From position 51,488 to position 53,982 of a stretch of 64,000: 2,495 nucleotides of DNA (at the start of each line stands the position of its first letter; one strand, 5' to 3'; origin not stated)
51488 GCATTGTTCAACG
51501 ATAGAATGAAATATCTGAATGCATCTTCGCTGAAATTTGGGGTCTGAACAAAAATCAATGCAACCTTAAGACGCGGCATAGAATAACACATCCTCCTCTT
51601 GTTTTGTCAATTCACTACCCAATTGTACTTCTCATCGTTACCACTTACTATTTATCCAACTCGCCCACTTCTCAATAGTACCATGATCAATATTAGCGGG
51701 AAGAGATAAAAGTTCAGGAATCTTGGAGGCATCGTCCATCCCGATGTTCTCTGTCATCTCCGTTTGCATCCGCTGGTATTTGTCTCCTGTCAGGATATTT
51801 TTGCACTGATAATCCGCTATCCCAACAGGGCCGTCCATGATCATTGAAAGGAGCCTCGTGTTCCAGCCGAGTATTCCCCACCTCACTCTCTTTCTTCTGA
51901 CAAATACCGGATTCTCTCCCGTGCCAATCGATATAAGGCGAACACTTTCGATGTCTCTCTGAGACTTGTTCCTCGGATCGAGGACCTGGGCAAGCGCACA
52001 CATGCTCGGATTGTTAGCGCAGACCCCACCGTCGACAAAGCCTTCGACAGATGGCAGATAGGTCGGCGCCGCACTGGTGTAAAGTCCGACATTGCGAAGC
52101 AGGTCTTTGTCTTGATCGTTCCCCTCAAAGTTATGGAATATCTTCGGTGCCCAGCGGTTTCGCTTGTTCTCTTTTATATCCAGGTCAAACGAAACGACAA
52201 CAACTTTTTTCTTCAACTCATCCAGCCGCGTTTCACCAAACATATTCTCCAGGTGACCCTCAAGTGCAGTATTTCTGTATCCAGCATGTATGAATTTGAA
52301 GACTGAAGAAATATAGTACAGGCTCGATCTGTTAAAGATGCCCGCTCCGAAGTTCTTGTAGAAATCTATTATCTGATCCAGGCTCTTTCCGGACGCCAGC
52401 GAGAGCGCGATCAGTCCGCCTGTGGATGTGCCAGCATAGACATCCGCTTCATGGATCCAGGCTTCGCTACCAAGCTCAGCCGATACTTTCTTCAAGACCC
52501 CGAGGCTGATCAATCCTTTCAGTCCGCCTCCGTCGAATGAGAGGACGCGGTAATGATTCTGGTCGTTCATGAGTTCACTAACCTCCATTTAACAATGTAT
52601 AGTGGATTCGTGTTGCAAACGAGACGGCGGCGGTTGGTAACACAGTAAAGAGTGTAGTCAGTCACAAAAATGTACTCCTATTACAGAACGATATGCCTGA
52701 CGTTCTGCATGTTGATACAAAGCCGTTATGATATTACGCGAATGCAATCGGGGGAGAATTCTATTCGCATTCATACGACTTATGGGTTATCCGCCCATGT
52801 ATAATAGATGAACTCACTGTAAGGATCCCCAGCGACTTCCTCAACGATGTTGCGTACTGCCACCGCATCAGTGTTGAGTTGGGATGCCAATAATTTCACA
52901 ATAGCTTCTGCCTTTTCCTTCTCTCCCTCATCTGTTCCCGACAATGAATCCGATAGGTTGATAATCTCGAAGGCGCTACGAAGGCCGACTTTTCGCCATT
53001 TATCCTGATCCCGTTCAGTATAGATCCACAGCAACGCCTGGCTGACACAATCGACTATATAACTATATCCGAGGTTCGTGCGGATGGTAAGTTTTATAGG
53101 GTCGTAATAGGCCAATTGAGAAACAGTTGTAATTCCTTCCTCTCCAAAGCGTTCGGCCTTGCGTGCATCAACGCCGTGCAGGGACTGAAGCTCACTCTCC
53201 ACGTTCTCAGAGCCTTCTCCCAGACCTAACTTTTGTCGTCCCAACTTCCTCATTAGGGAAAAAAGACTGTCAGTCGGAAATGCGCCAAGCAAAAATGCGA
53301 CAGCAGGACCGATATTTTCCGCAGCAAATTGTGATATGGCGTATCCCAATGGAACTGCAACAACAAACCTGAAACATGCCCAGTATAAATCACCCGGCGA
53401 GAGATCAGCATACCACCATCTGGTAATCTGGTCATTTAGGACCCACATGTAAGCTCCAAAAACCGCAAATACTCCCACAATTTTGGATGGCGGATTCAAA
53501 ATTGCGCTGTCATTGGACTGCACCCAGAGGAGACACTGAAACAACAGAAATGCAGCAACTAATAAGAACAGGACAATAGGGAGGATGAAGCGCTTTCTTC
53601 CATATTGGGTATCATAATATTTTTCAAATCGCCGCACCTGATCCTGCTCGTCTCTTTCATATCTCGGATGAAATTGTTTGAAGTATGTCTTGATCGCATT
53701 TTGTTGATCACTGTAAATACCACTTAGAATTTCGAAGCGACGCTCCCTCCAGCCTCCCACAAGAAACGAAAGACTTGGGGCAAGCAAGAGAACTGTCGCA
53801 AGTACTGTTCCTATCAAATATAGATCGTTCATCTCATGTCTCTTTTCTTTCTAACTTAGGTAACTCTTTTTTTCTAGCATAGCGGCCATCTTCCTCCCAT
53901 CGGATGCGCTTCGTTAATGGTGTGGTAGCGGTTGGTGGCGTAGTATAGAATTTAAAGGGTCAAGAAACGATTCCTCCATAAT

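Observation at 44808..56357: An ~11.5-kb island of uncharacterised, membrane-centred genes between a WYL regulator and mazG: candidate undescribed conflict or defence locus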

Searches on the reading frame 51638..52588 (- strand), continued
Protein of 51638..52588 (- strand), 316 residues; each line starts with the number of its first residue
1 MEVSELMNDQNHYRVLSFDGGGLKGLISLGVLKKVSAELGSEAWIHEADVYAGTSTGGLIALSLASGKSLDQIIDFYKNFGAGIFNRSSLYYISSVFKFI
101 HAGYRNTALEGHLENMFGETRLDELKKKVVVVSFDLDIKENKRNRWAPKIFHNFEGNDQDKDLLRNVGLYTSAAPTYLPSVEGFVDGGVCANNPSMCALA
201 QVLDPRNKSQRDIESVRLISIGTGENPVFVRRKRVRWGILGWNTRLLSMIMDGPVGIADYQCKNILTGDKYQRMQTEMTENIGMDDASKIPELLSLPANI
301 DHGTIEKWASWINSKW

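Call 63: search_solved_structures(query=A2, max_evalue=1e-25, show_alignments=5)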
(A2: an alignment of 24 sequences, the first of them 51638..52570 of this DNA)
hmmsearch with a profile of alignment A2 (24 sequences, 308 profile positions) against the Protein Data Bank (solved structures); distinct sequences matched with E-value up to 1e-25: 6.
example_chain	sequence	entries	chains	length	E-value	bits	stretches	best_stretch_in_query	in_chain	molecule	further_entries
9wn0_A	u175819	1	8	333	2.3e-33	119.2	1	2-235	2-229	Patatin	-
9kh6_A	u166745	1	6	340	2.5e-33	119.1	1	2-235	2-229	Patatin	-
9wn1_A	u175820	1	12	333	2.9e-33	118.9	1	2-235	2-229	Patatin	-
9kh7_A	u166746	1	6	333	3.7e-32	115.2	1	2-235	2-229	CBASS cGAMP-activated phospholipase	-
8zr9_A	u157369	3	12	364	1.6e-29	106.6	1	4-227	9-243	CGAMP-activated phospholipase CapV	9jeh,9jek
9kej_A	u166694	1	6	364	8.1e-29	104.3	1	4-227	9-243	CGAMP-activated phospholipase CapV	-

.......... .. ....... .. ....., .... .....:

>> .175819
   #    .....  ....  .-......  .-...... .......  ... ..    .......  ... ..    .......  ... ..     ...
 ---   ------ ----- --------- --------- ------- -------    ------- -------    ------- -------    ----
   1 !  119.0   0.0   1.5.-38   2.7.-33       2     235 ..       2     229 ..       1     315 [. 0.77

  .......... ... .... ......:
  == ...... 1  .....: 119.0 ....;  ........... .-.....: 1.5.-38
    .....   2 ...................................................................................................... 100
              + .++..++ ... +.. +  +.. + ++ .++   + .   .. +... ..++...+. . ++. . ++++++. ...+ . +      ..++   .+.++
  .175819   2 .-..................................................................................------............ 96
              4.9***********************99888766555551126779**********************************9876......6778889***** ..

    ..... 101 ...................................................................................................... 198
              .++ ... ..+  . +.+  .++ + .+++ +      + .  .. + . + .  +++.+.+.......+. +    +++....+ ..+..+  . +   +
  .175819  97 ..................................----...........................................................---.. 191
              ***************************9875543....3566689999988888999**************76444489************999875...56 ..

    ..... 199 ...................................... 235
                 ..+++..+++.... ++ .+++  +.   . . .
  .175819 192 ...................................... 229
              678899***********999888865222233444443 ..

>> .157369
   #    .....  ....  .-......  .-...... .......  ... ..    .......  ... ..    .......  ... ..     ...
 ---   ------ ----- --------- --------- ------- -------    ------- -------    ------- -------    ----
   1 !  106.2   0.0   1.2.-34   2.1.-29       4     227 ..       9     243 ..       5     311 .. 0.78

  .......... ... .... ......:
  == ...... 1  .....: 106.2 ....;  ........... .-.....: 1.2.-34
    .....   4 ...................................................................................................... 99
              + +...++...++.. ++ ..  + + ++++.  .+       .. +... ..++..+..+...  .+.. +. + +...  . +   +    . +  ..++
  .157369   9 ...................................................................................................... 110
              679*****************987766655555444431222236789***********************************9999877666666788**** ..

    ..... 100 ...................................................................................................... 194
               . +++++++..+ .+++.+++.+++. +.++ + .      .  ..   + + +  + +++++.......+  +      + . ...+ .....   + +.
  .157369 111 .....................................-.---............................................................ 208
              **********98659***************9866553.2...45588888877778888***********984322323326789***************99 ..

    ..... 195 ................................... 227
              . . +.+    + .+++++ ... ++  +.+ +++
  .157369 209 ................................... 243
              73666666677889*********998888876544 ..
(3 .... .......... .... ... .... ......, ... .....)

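Call 77: search_protein_families(library=pfam, max_evalue=0.001, proteins=[L056:5382-7445:+])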
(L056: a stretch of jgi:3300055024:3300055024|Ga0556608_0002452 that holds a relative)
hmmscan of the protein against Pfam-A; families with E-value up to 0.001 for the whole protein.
L056:5382-7445:+ (687 aa): 0 families

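Call 93: search_dna_similar(query=window:51638-52570:-, collection=plasmids, mode=protein, max_rows=25, max_evalue=1e-30)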
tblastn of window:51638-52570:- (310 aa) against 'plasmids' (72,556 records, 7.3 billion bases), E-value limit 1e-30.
Records with a match: 1; places in all: 1; records where one place covers at least 80% of the query: 1.
Best place of each record, by identity: <60% 1.
By first word of the organism name: Burkholderia 1.
By predicted mobility (MOB-suite, as given by PLSDB): non-mobilizable 1.
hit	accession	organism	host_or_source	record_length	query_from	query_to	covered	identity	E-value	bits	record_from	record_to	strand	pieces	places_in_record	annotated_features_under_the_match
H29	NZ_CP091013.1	Burkholderia cenocepacia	-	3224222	7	287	91%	35.3%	1e-33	137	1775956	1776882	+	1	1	none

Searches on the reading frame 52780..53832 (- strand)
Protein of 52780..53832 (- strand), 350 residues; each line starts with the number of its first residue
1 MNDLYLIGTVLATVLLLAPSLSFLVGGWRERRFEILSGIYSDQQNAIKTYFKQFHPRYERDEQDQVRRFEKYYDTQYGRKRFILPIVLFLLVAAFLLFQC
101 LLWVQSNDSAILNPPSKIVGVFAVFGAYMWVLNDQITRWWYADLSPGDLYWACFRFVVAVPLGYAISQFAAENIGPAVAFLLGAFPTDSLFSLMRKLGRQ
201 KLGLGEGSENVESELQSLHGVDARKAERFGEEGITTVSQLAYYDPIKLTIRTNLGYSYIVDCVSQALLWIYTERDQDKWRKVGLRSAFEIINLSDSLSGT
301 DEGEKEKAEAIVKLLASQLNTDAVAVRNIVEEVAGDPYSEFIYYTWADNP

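Call 4: search_protein_families(library=pfam, max_evalue=0.01, proteins=[window:52780-53832:-])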
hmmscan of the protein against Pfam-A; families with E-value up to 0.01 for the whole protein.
window:52780-53832:- (350 aa): 0 families

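Call 6: search_protein_families(library=padloc, max_evalue=0.01, proteins=[window:52780-53832:-])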
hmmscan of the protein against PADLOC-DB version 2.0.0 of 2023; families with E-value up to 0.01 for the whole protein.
window:52780-53832:- (350 aa): 0 families

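Call 8: search_protein_families(library=ncbifam, max_evalue=0.01, proteins=[window:52780-53832:-])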
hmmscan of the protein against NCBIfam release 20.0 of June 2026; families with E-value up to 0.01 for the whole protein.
window:52780-53832:- (350 aa): 0 families

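Call 33: find_related_loci(query=window:52780-53832:-, collection=metagenome_contigs, flank=8000)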
Query window:52780-53832:- (350 aa) in metagenome_contigs; peptide patterns used: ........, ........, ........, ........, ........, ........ (x = any residue, [..] = any of these).
79 stretches matched a pattern, but none encodes a relative of the query by tblastn (E <= 1e-3).

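Call 51: search_protein_families(library=phrogs, max_evalue=0.001, proteins=[window:52780-53832:-])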
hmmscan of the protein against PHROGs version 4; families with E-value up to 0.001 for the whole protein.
window:52780-53832:- (350 aa): 0 families

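Call 59: search_protein_representatives(protein=window:52780-53832:-)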
Query: 350 residues. Proteins with E-value up to 0.001 (for the whole library): 1804; up to 1e-10: 790; up to 1e-30: 305. The best 150 are listed.
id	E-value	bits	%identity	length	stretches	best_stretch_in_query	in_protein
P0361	4.0e-106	371.7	48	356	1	10-347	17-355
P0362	1.2e-104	366.8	51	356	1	10-346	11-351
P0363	2.9e-95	335.9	48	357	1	12-347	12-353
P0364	3.0e-90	319.5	45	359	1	5-347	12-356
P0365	5.6e-82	292.3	43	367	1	9-347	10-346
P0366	1.0e-80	288.2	42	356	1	10-347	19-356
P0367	3.1e-80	286.5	74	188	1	1-173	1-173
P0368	3.4e-73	263.4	40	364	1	9-347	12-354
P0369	1.6e-72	261.2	42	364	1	9-348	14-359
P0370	5.8e-72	259.3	41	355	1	7-346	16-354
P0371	1.6e-71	257.9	42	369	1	9-347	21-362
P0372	1.4e-70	254.8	38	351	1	9-349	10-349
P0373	1.0e-69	252.0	41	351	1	10-348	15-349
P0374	2.3e-68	247.5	39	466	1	11-349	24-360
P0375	2.4e-68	247.5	44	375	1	10-346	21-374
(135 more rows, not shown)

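Call 65: search_dna_similar(query=window:52780-53832:-, collection=plasmids, mode=protein, max_rows=15)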
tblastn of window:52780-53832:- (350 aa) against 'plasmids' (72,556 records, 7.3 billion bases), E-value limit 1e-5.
Records with a match: 109; places in all: 109; records where one place covers at least 80% of the query: 102.
Best place of each record, by identity: <60% 109.
By first word of the organism name: Ralstonia 103; Burkholderia 3; Paraburkholderia 3.
By predicted mobility (MOB-suite, as given by PLSDB): mobilizable 96; non-mobilizable 13.
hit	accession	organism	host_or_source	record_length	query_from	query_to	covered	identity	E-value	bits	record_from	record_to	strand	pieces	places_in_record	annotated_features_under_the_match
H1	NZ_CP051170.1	Ralstonia pseudosolanacearum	Whole organism,potato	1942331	3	322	91%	26.8%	2e-18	94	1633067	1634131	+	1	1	none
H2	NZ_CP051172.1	Ralstonia pseudosolanacearum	Whole organism,potato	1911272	3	322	91%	26.5%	2e-18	94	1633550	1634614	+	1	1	none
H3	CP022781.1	Ralstonia solanacearum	Solanum tuberosum,single cell,Potato ...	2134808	3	322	91%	26.2%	3e-19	96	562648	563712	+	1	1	hypothetical protein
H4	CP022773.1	Ralstonia solanacearum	Solanum tuberosum,single cell,Potato ...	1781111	3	322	91%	26.2%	8e-19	95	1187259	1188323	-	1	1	hypothetical protein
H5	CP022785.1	Ralstonia solanacearum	Solanum tuberosum,single cell,Potato ...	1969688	3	322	91%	26.2%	8e-19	95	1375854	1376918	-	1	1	hypothetical protein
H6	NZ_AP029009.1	Ralstonia pseudosolanacearum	-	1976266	3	322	91%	26.2%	8e-19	95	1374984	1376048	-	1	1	none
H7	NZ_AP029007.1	Ralstonia pseudosolanacearum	-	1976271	3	322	91%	26.2%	8e-19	95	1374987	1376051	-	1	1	none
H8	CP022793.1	Ralstonia solanacearum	Solanum tuberosum,single cell,Potato ...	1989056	3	322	91%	26.2%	8e-19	95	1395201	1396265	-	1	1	hypothetical protein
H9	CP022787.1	Ralstonia solanacearum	Solanum tuberosum,single cell,Potato ...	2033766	3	322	91%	26.2%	8e-19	95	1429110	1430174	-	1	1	hypothetical protein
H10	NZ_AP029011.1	Ralstonia pseudosolanacearum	-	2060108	3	322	91%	26.2%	8e-19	95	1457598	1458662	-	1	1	none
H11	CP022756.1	Ralstonia solanacearum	Solanum tuberosum,single cell,Potato ...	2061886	3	322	91%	26.2%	8e-19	95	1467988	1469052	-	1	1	hypothetical protein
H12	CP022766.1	Ralstonia solanacearum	Solanum tuberosum,single cell,Potato ...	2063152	3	322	91%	26.2%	8e-19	95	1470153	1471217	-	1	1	hypothetical protein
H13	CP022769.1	Ralstonia solanacearum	Solanum tuberosum,single cell,Potato ...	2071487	3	322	91%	26.2%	8e-19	95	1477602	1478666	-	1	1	hypothetical protein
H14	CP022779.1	Ralstonia solanacearum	Solanum tuberosum,single cell,Potato ...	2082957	3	322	91%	26.2%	8e-19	95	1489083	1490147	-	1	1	hypothetical protein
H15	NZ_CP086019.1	Ralstonia sp. RS642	sunflower,cell culture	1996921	3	322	91%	25.9%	2e-18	94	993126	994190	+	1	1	none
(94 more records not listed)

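Call 70: get_annotated_region(hit=H3, flank=6000)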
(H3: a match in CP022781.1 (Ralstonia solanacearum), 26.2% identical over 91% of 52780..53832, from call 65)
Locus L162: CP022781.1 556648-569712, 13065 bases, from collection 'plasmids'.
description: Ralstonia solanacearum strain SL3822 plasmid unnamed, complete sequence
organism: Ralstonia solanacearum (NCBI taxid 305)
taxonomy: Bacteria; Pseudomonadota; Betaproteobacteria; Burkholderiales; Burkholderiaceae; Ralstonia; Ralstonia solanacearum
host: -; source: Solanum tuberosum,single cell,Potato bacterial wilt; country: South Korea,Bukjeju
typing (MOB-suite, as given by PLSDB): mobilizable; relaxase MOBP
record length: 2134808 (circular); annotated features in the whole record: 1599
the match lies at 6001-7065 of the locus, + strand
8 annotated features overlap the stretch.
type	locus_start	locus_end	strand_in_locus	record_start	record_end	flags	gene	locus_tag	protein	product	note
CDS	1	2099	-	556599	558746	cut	-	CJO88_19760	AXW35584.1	acid phosphatase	-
CDS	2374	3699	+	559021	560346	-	-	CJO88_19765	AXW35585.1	cytochrome-c peroxidase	-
CDS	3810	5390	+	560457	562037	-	-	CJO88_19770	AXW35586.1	TerC family protein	-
CDS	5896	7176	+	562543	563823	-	-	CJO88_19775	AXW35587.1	hypothetical protein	-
CDS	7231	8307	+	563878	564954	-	-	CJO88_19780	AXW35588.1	hypothetical protein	-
CDS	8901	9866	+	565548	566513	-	-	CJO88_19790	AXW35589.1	IS5/IS1182 family transposase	-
CDS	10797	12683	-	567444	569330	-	-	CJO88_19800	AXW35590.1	hypothetical protein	-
CDS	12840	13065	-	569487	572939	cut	-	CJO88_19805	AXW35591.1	choline dehydrogenase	-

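Call 77: search_protein_families(library=pfam, max_evalue=0.001, proteins=[L162:7231-8307:+, L162:5896-7176:+])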
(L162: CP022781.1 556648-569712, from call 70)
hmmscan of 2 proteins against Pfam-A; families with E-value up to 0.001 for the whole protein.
L162:7231-8307:+ (358 aa): 1 family
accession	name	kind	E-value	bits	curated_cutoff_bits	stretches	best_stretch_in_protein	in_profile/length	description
PF20551.3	DUF6765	-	1.1e-96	324.7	26.6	1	3-348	1-324/325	Family of unknown function (DUF6765)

L162:5896-7176:+ (426 aa): 0 families

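Call 98: search_dna_similar(query=window:52780-53832:-, collection=plasmids, mode=protein, max_rows=30, rows=spread)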
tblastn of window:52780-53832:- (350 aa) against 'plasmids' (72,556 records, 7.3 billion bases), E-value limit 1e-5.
Records with a match: 109; places in all: 109; records where one place covers at least 80% of the query: 102.
Best place of each record, by identity: <60% 109.
By first word of the organism name: Ralstonia 103; Burkholderia 3; Paraburkholderia 3.
By predicted mobility (MOB-suite, as given by PLSDB): mobilizable 96; non-mobilizable 13.
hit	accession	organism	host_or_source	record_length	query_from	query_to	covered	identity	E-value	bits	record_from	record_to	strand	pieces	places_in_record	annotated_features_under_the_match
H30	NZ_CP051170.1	Ralstonia pseudosolanacearum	Whole organism,potato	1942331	3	322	91%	26.8%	2e-18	94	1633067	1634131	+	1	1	none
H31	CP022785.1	Ralstonia solanacearum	Solanum tuberosum,single cell,Potato ...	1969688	3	322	91%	26.2%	8e-19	95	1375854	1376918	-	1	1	hypothetical protein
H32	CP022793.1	Ralstonia solanacearum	Solanum tuberosum,single cell,Potato ...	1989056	3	322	91%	26.2%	8e-19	95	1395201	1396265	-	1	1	hypothetical protein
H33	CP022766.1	Ralstonia solanacearum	Solanum tuberosum,single cell,Potato ...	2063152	3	322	91%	26.2%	8e-19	95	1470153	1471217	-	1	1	hypothetical protein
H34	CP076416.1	Ralstonia solanacearum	tobacco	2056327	3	322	91%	25.9%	2e-18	94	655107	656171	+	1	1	hypothetical protein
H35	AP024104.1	Ralstonia solanacearum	-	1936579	3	322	91%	25.9%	3e-18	94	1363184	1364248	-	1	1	hypothetical protein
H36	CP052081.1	Ralstonia solanacearum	tomato,cell culture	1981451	3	322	91%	25.9%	3e-18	94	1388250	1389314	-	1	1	none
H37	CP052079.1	Ralstonia solanacearum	tomato,cell culture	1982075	3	322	91%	25.9%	3e-18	94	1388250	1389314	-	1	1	none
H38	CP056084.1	Ralstonia solanacearum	cell clture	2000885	3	322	91%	25.9%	3e-18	94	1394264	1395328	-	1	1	hypothetical protein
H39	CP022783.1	Ralstonia solanacearum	Solanum tuberosum,single cell,Potato ...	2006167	3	322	91%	25.9%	3e-18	94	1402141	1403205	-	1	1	hypothetical protein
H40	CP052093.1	Ralstonia solanacearum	tomato,cell culture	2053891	3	322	91%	25.9%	3e-18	94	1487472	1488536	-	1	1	none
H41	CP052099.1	Ralstonia solanacearum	tomato,cell culture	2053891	3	322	91%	25.9%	3e-18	94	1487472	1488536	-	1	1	hypothetical protein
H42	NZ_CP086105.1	Ralstonia sp. RS650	sunflower,cell culture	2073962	3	322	91%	25.9%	3e-18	94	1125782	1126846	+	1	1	none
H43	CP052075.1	Ralstonia solanacearum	tomato,cell culture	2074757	3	322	91%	25.9%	3e-18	94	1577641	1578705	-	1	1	none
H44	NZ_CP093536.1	Ralstonia pseudosolanacearum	cell culture,pepper stem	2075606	3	322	91%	25.9%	3e-18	94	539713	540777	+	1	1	none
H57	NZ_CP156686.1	Burkholderia stagnalis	Bacterial cells,soils collected in ...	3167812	6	299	84%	25.7%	2e-16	88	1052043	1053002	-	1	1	none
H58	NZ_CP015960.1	Paraburkholderia caribensis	Mimosa,single cell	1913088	126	300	50%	32.2%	2e-19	97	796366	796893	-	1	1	none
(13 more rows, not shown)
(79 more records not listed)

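Call 99: get_annotated_region(hit=H57, flank=5000)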
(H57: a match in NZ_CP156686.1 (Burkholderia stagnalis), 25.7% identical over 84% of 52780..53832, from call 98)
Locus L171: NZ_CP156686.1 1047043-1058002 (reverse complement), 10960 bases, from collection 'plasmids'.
description: Burkholderia stagnalis strain YJ-2 plasmid plas1, complete sequence
organism: Burkholderia stagnalis (NCBI taxid 1503054)
taxonomy: Bacteria; Pseudomonadota; Betaproteobacteria; Burkholderiales; Burkholderiaceae; Burkholderia; Burkholderia stagnalis
host: -; source: Bacterial cells,soils collected in Guangdong Province, China; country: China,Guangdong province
typing (MOB-suite, as given by PLSDB): non-mobilizable
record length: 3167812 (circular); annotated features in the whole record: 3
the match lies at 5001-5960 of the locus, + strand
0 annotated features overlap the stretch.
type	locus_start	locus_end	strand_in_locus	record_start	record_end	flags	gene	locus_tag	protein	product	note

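Call 100: get_annotated_region(hit=H58, flank=5000)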
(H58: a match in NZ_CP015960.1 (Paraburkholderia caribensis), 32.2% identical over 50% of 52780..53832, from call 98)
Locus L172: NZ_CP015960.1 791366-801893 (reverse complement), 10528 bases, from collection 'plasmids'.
description: Paraburkholderia caribensis strain 852011 plasmid unnamed, complete sequence
organism: Paraburkholderia caribensis (NCBI taxid 75105)
taxonomy: Bacteria; Pseudomonadota; Betaproteobacteria; Burkholderiales; Burkholderiaceae; Paraburkholderia; Paraburkholderia caribensis
host: -; source: Mimosa,single cell; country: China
typing (MOB-suite, as given by PLSDB): non-mobilizable
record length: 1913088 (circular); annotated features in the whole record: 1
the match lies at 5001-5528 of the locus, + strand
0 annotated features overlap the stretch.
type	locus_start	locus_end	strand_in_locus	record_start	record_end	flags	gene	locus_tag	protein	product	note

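Call 119: search_protein_families(library=pfam, max_evalue=1, proteins=[window:52780-53832:-])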
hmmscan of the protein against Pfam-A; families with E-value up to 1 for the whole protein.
window:52780-53832:- (350 aa): 2 families
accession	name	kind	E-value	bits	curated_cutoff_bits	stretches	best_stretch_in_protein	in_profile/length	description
PF10391.15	DNA_pol_lambd_f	-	0.025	14.9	29.8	1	214-258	2-46/51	Fingers domain of DNA polymerase lambda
PF14520.12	HHH_5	-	0.095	13.6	27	1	213-248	2-37/57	Helix-hairpin-helix domain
